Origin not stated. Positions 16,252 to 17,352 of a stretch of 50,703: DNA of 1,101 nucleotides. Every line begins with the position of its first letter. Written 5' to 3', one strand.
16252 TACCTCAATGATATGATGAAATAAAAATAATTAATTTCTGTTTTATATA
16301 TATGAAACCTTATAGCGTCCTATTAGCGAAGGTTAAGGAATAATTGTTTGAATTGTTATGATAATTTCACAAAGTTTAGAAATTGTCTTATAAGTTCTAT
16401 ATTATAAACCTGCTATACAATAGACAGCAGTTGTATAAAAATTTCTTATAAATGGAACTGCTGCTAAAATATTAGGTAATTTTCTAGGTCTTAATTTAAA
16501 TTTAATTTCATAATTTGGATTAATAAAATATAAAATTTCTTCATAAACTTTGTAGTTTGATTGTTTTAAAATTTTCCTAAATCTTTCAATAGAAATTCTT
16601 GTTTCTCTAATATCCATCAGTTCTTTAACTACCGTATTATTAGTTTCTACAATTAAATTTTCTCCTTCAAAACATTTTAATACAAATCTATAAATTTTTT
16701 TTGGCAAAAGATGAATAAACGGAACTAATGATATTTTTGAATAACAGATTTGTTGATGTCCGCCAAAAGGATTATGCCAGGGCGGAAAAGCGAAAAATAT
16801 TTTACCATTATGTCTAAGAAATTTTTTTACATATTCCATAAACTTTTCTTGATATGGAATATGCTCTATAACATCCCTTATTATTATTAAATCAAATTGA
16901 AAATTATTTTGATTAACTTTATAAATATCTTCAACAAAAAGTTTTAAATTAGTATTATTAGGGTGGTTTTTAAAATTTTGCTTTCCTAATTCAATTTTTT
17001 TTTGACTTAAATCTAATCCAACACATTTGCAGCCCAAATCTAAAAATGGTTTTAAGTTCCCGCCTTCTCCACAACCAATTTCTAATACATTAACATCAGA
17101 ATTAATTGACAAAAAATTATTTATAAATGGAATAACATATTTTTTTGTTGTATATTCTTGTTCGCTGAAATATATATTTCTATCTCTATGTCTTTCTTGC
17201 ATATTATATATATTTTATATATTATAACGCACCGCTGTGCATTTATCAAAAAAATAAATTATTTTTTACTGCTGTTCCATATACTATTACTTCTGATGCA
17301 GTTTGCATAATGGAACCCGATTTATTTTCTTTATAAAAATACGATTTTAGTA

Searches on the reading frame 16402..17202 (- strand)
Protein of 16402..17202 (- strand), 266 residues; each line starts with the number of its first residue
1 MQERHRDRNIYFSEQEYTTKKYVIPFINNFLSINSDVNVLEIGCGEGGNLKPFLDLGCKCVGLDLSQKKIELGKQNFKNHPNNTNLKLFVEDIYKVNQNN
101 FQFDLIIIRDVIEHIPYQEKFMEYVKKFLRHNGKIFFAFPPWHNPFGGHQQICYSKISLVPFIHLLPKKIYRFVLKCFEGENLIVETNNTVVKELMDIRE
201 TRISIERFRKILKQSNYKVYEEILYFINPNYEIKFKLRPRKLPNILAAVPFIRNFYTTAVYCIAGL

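Call 9: search_protein_families(library=pfam, proteins=[window:16402-17202:-], max_evalue=0.001)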
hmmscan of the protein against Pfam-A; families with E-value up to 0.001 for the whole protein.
window:16402-17202:- (266 aa): 9 families
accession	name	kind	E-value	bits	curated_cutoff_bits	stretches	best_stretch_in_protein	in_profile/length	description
PF08242.18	Methyltransf_12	-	8.5e-17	62.1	30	1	40-135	1-98/98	Methyltransferase domain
PF08241.18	Methyltransf_11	-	3.2e-16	60.2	21.2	1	40-137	1-95/95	Methyltransferase domain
PF13489.12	Methyltransf_23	-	9.2e-16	58.4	27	1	23-139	9-118/164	Methyltransferase domain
PF13649.12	Methyltransf_25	-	1.2e-14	55.2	27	1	39-133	1-97/97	Methyltransferase domain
PF13847.12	Methyltransf_31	-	1.2e-14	54.7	27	1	34-137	2-109/145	Methyltransferase domain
PF02353.26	CMAS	-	1e-07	32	27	1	30-135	57-162/273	Mycolic acid cyclopropane synthetase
PF01135.25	PCMT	-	0.00016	21.9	20.3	0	10-116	48-156/210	Protein-L-isoaspartate(D-aspartate) O-methyltransferase (PCMT)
PF05724.17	TPMT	-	0.00046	20.4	26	1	3-136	8-152/218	Thiopurine S-methyltransferase (TPMT)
PF01564.23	Spermine_synth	-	0.00055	20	22.9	1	36-136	19-129/186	Spermine/spermidine synthase domain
